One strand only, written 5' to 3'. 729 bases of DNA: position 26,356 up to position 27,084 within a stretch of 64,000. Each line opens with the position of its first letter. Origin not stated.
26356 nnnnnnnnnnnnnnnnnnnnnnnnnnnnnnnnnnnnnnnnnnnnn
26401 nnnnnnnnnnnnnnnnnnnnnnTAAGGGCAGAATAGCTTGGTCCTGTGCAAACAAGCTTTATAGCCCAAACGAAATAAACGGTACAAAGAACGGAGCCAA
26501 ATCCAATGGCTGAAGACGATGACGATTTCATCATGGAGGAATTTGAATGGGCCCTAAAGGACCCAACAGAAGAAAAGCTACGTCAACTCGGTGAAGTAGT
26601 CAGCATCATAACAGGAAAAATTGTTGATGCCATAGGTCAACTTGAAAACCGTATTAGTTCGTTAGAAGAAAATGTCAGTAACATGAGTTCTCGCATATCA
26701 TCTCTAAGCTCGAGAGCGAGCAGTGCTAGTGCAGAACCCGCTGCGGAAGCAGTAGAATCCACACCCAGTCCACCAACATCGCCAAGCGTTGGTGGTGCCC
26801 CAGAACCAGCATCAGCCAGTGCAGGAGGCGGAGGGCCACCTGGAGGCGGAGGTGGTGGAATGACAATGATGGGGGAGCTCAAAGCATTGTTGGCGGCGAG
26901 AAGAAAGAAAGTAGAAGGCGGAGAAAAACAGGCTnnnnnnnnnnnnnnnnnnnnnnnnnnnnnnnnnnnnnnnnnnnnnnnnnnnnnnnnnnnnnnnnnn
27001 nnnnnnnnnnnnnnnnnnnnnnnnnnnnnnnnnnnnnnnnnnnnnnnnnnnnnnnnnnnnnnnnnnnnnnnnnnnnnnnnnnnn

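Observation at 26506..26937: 143-aa protein with coiled-coil, Ser/Pro/poly-Gly linker and a C-terminal basic amphipathic motif resembling actin-binding (VASP/WH2-like) or MIT-interacting (MIM) peptides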

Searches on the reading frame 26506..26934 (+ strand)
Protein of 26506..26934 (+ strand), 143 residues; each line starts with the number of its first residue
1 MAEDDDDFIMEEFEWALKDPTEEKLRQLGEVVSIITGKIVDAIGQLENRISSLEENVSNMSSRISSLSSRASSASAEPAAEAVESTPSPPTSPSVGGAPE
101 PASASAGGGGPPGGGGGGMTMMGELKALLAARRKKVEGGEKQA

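Call 3: search_protein_families(library=pfam, proteins=[window:26506-26934:+], max_evalue=1)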
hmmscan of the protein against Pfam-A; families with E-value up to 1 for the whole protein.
window:26506-26934:+ (143 aa): 12 families
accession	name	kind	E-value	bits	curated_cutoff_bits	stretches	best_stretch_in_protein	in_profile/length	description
PF06419.17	COG6_N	-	0.0048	17.5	27.4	1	35-77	27-69/114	Conserved oligomeric complex COG6, N-terminal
PF11839.13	Alanine_zipper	-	0.015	16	23.1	1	42-77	2-37/69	Alanine-zipper, major outer membrane lipoprotein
PF07464.16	ApoLp-III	-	0.019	15.6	36.3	1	11-71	21-77/146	Apolipophorin-III precursor (apoLp-III)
PF10046.14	BLOC1_2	-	0.041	14.7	33.4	1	38-70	62-94/96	Biogenesis of lysosome-related organelles complex-1 subunit 2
PF14703.12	PHM7_cyt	-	0.051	14.2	27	1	23-101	76-167/174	Cytosolic domain of 10TM putative phosphate transporter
PF06825.17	HSBP1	-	0.051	13.9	28.6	1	22-61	8-47/51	Heat shock factor binding protein 1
PF16888.10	YwqH-like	-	0.067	13.9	33.7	1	27-69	74-116/123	YwqH-like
PF02465.23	FliD_N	-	0.09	13.9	24.8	1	40-84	34-77/97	Flagellar hook-associated protein 2 N-terminus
PF04728.18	LPP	-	0.11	13.3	29.1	1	45-77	4-36/53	Lipoprotein leucine-zipper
PF16378.10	DUF4988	-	0.11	12.8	30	1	40-69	2-31/183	Domain of unknown function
PF08700.17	VPS51_Exo84_N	-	0.16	12.5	24.2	1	39-69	56-86/87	Vps51/EXO84/COG1 N-terminal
PF07558.16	Shugoshin_N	-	0.59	10.4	30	0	43-59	23-40/45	Shugoshin N-terminal coiled-coil region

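Call 4: find_homologous_proteins(query=window:26506-26934:+, max_evalue=1)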
Query window:26506-26934:+ (143 aa): 306 proteins with E <= 1 among 1010 candidates; the best 120 are listed.
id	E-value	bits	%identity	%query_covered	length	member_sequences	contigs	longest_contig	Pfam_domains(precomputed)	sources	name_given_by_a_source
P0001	3.3e-36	143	59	94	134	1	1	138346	-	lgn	-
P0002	3.5e-36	142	59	94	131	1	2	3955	-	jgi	jgi:hypothetical protein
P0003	4.4e-36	142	57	94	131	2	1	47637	-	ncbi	-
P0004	5.5e-36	142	54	98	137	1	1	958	-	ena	-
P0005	9.6e-36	141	75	47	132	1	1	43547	-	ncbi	-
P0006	1.6e-35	140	70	49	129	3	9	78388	-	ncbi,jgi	ncbi:MAG: hypothetical protein ACXADL_01005 [Candidatus Thorarchaeota archaeon]|jgi:hypothetical pro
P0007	1.9e-35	140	60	94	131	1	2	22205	-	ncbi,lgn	-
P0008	3.6e-35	139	54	95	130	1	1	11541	-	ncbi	-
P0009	4.1e-35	139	54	94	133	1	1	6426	-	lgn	-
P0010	4.5e-35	139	59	94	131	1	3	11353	-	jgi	jgi:hypothetical protein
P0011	6.0e-35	138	68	48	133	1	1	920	-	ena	-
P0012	6.1e-35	138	54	95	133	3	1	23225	-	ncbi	ncbi:MAG: hypothetical protein ACW98Y_05460 [Candidatus Thorarchaeota archaeon]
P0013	6.6e-35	138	57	95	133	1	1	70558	-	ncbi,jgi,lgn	-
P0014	1.2e-34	138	54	97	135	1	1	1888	-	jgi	jgi:hypothetical protein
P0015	1.5e-34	137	60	94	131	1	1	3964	-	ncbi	-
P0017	2.8e-33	133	52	96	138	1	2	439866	-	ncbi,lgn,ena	-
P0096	1.9e-26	111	49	92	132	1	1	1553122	-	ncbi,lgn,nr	ncbi:MAG: hypothetical protein K9W43_05115 [Candidatus Thorarchaeota archaeon]|nr:hypothetical prote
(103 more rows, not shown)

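Call 12: search_protein_families(library=ncbifam, proteins=[window:26506-26934:+], max_evalue=1)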
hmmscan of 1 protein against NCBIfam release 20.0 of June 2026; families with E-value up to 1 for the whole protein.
window:26506-26934:+ (143 aa): 7 families
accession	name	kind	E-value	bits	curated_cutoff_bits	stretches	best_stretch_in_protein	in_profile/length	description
NF033885.1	conj_TraP_IncI1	equivalog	0.0015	18.3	135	1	22-91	88-157/217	conjugal transfer protein TraP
NF040788.1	S-lay_SlaB_Mtsph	equivalog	0.0073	15.3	700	1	38-75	312-349/416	S-layer protein SlaB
NF053563.1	Rkd4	equivalog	0.038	12.1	860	1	10-77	292-358/747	arcadin-4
NF053530.1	T3SS_pilin_HrpA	equivalog_domain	0.041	14.2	34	1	35-79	18-62/118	type III secretion system major pilin HrpA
NF038218.1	IcmG_DotF_IVB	equivalog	0.051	13.2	200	1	41-83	145-187/266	type IVB secretion system protein IcmG/DotF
NF052682.1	morpho_FcmC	equivalog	0.072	13.4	90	1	35-80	61-107/159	filament morphology membrane protein FcmC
NF045650.1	CD1247_Nterm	equivalog_domain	0.15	12.7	30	1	27-67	26-65/70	CD1247 N-terminal domain-containing protein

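Call 15: find_encoding_contigs(protein=P0096, flank=8000, max_places=2)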
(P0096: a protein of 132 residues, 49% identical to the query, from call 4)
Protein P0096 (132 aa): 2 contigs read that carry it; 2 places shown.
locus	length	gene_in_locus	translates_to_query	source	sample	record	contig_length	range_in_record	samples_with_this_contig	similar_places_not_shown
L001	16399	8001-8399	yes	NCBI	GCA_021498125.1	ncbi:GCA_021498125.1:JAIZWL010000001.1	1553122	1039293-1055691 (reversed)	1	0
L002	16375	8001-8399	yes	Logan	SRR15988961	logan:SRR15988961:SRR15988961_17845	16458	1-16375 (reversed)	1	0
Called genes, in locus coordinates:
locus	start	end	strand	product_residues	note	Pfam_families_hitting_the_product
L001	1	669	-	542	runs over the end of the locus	PF01268:FTHFS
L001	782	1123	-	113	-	-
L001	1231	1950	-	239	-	PF01887:SAM_HAT_N, PF20257:SAM_HAT_C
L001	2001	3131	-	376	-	PF01513:NAD_kinase, PF20143:NAD_kinase_C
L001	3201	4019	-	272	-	-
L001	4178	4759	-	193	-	-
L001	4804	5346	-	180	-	PF00025:Arf, PF00071:Ras, PF08477:Roc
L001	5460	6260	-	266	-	PF12146:Hydrolase_4, PF00561:Abhydrolase_1, PF12697:Abhydrolase_6, PF00326:Peptidase_S9 (faint)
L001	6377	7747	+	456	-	PF02878:PGM_PMM_I, PF02879:PGM_PMM_II, PF02880:PGM_PMM_III, PF00408:PGM_PMM_IV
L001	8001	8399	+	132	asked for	-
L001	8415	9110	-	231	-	PF02585:PIG-L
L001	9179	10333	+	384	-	PF13439:Glyco_transf_4, PF13477:Glyco_trans_4_2, PF13579:Glyco_trans_4_4, PF00534:Glycos_transf_1, PF13692:Glyco_trans_1_4, PF13524:Glyco_trans_1_2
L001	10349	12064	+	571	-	PF10079:Rossmann-like_BshC (faint)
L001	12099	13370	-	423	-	PF00155:Aminotran_1_2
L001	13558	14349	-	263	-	PF00215:OMPdecase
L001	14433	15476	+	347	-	-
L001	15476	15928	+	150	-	PF00293:NUDIX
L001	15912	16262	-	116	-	-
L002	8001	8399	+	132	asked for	-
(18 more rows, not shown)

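Call 16: find_encoding_contigs(protein=P0017, flank=8000, max_places=2)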
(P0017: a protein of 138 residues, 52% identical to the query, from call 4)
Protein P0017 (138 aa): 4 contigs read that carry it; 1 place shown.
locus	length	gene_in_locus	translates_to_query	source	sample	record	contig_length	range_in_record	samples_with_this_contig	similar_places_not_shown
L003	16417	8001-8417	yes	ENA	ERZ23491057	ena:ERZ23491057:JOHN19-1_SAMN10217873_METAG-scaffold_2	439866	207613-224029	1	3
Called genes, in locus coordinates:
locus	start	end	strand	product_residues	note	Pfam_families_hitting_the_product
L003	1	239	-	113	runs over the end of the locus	-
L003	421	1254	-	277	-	PF01925:TauE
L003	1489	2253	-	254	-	PF01887:SAM_HAT_N, PF20257:SAM_HAT_C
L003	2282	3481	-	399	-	PF01513:NAD_kinase, PF00781:DAGK_cat (faint), PF20143:NAD_kinase_C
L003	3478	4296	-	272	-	-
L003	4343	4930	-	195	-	-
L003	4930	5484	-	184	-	PF00025:Arf, PF00071:Ras, PF08477:Roc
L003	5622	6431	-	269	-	PF00561:Abhydrolase_1, PF02230:Abhydrolase_2 (faint), PF12146:Hydrolase_4, PF12697:Abhydrolase_6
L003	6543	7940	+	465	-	PF02878:PGM_PMM_I, PF02879:PGM_PMM_II, PF02880:PGM_PMM_III, PF00408:PGM_PMM_IV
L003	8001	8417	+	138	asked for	-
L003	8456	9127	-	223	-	PF02585:PIG-L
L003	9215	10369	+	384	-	PF13439:Glyco_transf_4, PF13579:Glyco_trans_4_4, PF13477:Glyco_trans_4_2, PF20706:GT4-conflict (weak), PF00534:Glycos_transf_1, PF13692:Glyco_trans_1_4, PF13524:Glyco_trans_1_2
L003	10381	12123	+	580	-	PF10079:Rossmann-like_BshC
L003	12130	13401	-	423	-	PF00155:Aminotran_1_2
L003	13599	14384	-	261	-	PF00215:OMPdecase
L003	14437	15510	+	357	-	-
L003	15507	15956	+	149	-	PF00293:NUDIX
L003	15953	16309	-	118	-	-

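Call 17: search_protein_representatives(alignment_id=A1)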
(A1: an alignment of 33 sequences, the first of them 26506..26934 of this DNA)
Query: 33 sequences, 130 profile positions. Proteins with E-value up to 0.001 (for the whole library): 169; up to 1e-10: 13; up to 1e-30: 6. The best 150 are listed.
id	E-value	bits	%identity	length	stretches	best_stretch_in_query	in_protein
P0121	7.2e-52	191.5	-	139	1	1-129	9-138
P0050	2.5e-49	183.3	-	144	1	1-129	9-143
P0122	6.7e-42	159.3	-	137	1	3-127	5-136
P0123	1.9e-40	154.5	-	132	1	3-129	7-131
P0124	3.3e-34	134.4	-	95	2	1-68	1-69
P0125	7.0e-31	123.6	-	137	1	23-128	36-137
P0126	6.7e-27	110.7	-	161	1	1-89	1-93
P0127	6.2e-25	104.4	-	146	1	1-63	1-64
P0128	4.7e-24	101.5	-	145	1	6-128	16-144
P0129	1.9e-19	86.6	-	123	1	1-128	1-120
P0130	5.9e-19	85.1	-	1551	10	69-69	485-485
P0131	1.0e-16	77.8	-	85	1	50-128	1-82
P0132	7.2e-11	58.9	-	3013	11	40-100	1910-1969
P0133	1.1e-10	58.3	-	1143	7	37-73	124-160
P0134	2.3e-10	57.3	-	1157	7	38-96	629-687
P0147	1.0e-07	48.7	-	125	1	18-125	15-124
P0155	5.5e-07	46.3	-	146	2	18-109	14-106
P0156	9.1e-07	45.6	-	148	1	25-128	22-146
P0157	1.0e-06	45.5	-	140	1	17-123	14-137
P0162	1.7e-06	44.8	-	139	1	13-109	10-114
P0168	6.7e-06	42.8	-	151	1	14-124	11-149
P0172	8.6e-06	42.5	-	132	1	17-125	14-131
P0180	1.4e-05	41.8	-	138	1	18-124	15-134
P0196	4.2e-05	40.3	-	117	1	17-124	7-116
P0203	6.7e-05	39.6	-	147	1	15-124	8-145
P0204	6.8e-05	39.6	-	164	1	21-124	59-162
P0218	1.3e-04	38.7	-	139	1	18-127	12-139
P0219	1.4e-04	38.6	-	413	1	15-124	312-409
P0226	1.7e-04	38.3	-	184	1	21-126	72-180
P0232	2.1e-04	38.0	-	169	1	20-123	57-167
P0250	3.5e-04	37.3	-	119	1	11-127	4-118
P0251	3.5e-04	37.3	-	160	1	21-127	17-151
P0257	4.3e-04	37.0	-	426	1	8-122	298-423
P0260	4.8e-04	36.8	-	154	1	22-125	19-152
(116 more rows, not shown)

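Call 21: list_cluster_members(proteins=[P0155, P0156, P0157, P0168, P0180, P0147, P0172, P0219, P0257, P0128])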
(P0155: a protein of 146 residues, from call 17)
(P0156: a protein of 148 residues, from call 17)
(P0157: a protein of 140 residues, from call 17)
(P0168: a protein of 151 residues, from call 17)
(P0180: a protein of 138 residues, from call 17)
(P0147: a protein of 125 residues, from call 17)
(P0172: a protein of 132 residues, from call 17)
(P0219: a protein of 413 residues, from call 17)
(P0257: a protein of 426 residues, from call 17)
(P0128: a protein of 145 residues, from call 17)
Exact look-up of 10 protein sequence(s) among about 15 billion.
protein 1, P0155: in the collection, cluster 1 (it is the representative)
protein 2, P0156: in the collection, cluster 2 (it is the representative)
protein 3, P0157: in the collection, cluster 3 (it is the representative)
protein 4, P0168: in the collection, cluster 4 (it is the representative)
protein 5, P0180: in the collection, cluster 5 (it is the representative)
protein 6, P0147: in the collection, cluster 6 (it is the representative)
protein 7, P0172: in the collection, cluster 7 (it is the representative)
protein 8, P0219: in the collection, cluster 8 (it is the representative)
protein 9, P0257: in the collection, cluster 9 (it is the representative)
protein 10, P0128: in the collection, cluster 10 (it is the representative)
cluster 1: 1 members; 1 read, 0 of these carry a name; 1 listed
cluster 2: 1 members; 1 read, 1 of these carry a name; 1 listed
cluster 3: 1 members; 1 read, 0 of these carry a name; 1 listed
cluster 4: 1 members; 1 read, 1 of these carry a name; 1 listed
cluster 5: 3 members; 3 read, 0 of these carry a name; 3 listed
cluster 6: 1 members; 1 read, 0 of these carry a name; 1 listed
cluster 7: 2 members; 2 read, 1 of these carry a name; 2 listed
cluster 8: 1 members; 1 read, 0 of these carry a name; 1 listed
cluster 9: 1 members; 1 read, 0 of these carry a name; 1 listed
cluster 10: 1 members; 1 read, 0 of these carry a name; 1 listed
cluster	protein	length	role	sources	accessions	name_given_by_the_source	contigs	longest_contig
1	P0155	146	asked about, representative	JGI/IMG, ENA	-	-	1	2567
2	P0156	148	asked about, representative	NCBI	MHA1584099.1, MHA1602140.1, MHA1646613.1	MAG: hypothetical protein ACTSWL_02500 [Promethearchaeota archaeon]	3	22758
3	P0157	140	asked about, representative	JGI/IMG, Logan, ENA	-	-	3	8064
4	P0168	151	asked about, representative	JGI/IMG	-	hypothetical protein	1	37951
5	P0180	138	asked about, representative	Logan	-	-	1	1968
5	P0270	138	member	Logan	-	-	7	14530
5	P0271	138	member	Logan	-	-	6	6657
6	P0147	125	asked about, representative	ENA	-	-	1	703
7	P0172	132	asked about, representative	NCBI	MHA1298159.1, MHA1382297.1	MAG: hypothetical protein ACTSO9_01815 [Candidatus Helarchaeota archaeon]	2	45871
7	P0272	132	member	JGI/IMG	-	-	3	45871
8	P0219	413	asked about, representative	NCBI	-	-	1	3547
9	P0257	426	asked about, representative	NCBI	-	-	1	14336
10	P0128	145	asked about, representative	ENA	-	-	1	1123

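Call 25: find_related_loci(query=A4, collection=genome_contigs, flank=8000)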
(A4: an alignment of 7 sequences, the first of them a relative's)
Query A4 (148 aa) in genome_contigs; peptide patterns used: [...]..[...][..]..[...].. (x = any residue, [..] = any of these).
149 stretches matched a pattern; 131 encode a relative of the query (tblastn E <= 1e-3); the best 80 are kept; 80 distinct loci.
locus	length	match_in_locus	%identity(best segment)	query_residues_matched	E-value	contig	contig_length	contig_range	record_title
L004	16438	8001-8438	55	1-142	6e-31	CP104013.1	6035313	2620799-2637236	Candidatus Lokiarchaeum ossiferum isolate Loki-B35 chromosome, complete genome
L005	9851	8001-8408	52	1-146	3e-31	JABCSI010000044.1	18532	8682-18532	MAG: Promethearchaeota archaeon isolate HM1_B6_4 NODE_1235_length_18532_cov_0.566965, whole genome shotgun sequence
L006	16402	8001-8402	53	1-144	6e-28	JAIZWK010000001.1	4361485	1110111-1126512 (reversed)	MAG: Candidatus Harpocratesius repetitus isolate FW102 FWG169_LokiFW102v12_contig001_4361485bp, whole genome shotgun seq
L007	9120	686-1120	51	1-141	2e-27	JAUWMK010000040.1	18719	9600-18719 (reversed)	MAG: Promethearchaeum sp. isolate CSMAG_2396 CSMAG_2396_k141_1268286_length_18719_cov_6.9968, whole genome shotgun seque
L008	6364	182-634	43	1-141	4e-26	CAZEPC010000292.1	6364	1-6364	MAG TPA_asm: uncultured archaeon isolate binchicken_co13_463 genome assembly, contig: NODE_20693_length_6364_cov_4.57314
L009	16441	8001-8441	46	1-145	6e-26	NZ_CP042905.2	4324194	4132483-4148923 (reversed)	Promethearchaeum syntrophicum strain MK-D1 chromosome, complete genome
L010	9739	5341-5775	42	1-148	9e-26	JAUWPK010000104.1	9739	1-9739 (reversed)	MAG: Promethearchaeum sp. isolate CSMAG_2474 CSMAG_2474_k141_1525552_length_9739_cov_6.0000, whole genome shotgun sequen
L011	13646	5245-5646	47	1-143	5e-24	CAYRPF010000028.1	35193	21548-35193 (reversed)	MAG TPA_asm: uncultured archaeon isolate binchicken_co256_1 genome assembly, contig: NODE_1765_length_35193_cov_7.581735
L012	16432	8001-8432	42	1-145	6e-23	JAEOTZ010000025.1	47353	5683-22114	MAG: Promethearchaeota archaeon isolate YT5_1216 k127_11961147, whole genome shotgun sequence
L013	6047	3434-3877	39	1-142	1e-22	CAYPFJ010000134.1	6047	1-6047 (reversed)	MAG TPA_asm: uncultured archaeon isolate SRP185410_co2_266 genome assembly, contig: NODE_18553_length_6047_cov_8.386849,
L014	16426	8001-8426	41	2-142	3e-21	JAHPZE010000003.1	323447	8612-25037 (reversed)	MAG: Promethearchaeota archaeon isolate LW40_87 NODE_36_length_323447_cov_71.971106, whole genome shotgun sequence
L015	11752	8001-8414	45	2-142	5e-21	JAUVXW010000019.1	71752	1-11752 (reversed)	MAG: Promethearchaeota archaeon isolate CSMAG_1226 CSMAG_1226_k141_325759_length_71752_cov_20.9791, whole genome shotgun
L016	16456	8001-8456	37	1-142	9e-21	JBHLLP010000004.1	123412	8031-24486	MAG: Candidatus Hermodarchaeota archaeon isolate DZ1M.92 DZ1M.92@308, whole genome shotgun sequence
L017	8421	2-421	38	1-141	7e-20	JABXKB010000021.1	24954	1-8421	MAG: Promethearchaeota archaeon isolate Hel_238_bin13 contig-145_3447, whole genome shotgun sequence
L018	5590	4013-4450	40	1-145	3e-19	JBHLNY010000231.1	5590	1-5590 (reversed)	MAG: Promethearchaeota archaeon isolate DZ2S.398 DZ2S.398@60873, whole genome shotgun sequence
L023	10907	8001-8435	42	1-141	3e-18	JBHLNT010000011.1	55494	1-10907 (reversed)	MAG: Promethearchaeota archaeon isolate DZ2S.378 DZ2S.378@1412, whole genome shotgun sequence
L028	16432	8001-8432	39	2-142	4e-18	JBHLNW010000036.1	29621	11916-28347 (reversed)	MAG: Promethearchaeota archaeon isolate DZ2S.393 DZ2S.393@4410, whole genome shotgun sequence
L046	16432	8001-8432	36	2-142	3e-17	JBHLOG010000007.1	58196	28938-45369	MAG: Promethearchaeota archaeon isolate DZ3M.289 DZ3M.289@1304, whole genome shotgun sequence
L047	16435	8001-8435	41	2-141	3e-17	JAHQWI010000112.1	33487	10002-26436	MAG: Promethearchaeia archaeon isolate ABR03 NODE_270_length_33487_cov_4, whole genome shotgun sequence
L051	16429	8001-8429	40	2-141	6e-17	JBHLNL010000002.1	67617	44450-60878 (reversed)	MAG: Promethearchaeota archaeon isolate DZ2S.275 DZ2S.275@966, whole genome shotgun sequence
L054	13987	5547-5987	36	1-141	6e-17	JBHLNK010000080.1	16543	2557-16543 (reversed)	MAG: Promethearchaeota archaeon isolate DZ2S.252 DZ2S.252@11035, whole genome shotgun sequence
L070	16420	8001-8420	36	1-145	3e-16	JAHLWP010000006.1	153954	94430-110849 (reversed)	MAG: Promethearchaeota archaeon isolate 9R3_44 NODE_6_length_153954_cov_257.684053, whole genome shotgun sequence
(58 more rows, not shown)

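Call 42: search_protein_families(library=pfam, proteins=[L051:7243-7863:+, L046:8625-9200:-, L028:6108-7139:+, L046:5052-6122:+, L070:9700-10797:+, L047:10582-11544:+, L054:9037-10173:+, L023:8616-10349:+], max_evalue=0.01)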
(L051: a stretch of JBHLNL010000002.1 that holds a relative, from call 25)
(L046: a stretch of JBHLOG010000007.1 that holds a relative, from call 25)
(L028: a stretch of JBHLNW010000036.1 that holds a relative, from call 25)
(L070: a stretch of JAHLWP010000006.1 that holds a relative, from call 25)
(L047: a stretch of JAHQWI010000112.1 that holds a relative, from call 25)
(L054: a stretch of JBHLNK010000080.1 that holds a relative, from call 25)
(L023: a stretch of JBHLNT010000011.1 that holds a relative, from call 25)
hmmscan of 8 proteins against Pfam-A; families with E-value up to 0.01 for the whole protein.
L051:7243-7863:+ (207 aa): 0 families

L046:8625-9200:- (192 aa): 3 families
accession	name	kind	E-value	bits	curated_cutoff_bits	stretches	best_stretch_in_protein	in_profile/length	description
PF05129.18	Zn_ribbon_Elf1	-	3e-18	66.1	29.8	1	2-75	1-77/79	Transcription elongation factor Elf1 like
PF14354.12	Lar_restr_allev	-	0.0058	17.3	28.6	0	22-52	5-33/58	Restriction alleviation protein Lar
PF09723.15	Zn_ribbon_8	-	0.0084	16.5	34.4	0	22-32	28-39/41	Zinc ribbon domain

L028:6108-7139:+ (344 aa): 2 families
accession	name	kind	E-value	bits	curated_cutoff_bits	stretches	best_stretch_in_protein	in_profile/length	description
PF04055.27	Radical_SAM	-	1.4e-26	94.1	29.5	1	37-200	4-166/166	Radical SAM superfamily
PF19238.5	Radical_SAM_2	-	0.00079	19.6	26.7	0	122-193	64-133/151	Radical SAM-like domain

L046:5052-6122:+ (357 aa): 3 families
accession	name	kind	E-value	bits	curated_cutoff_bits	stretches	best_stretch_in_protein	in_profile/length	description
PF03463.20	eRF1_1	-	4.6e-30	104.6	23.8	1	1-123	1-122/123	eRF1 domain 1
PF03465.20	eRF1_3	-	3.6e-19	69.7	25.8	1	259-357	2-106/106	eRF1 domain 3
PF03464.20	eRF1_2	-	2.3e-11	44.6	27.1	1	134-246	4-126/133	eRF1 domain 2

L070:9700-10797:+ (366 aa): 1 family
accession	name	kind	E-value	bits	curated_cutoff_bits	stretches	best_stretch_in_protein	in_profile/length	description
PF19111.5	DUF5798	-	0.0029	18.2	27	1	195-254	18-75/89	Family of unknown function (DUF5798)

L047:10582-11544:+ (321 aa): 3 families
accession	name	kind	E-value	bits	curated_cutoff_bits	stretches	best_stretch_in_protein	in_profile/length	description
PF07191.17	Zn_ribbon_6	-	1.9e-05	25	25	1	170-196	2-28/67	Double zinc ribbon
PF23783.1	Zn_ribbon_TiaS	-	0.00026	21.1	27.3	0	2-32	3-34/41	TiaS C-terminal zinc ribbon domain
PF12773.13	DZR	-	0.0039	17.8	27.3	0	168-196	12-36/45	Double zinc ribbon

L054:9037-10173:+ (379 aa): 0 families

L023:8616-10349:+ (578 aa): 0 families
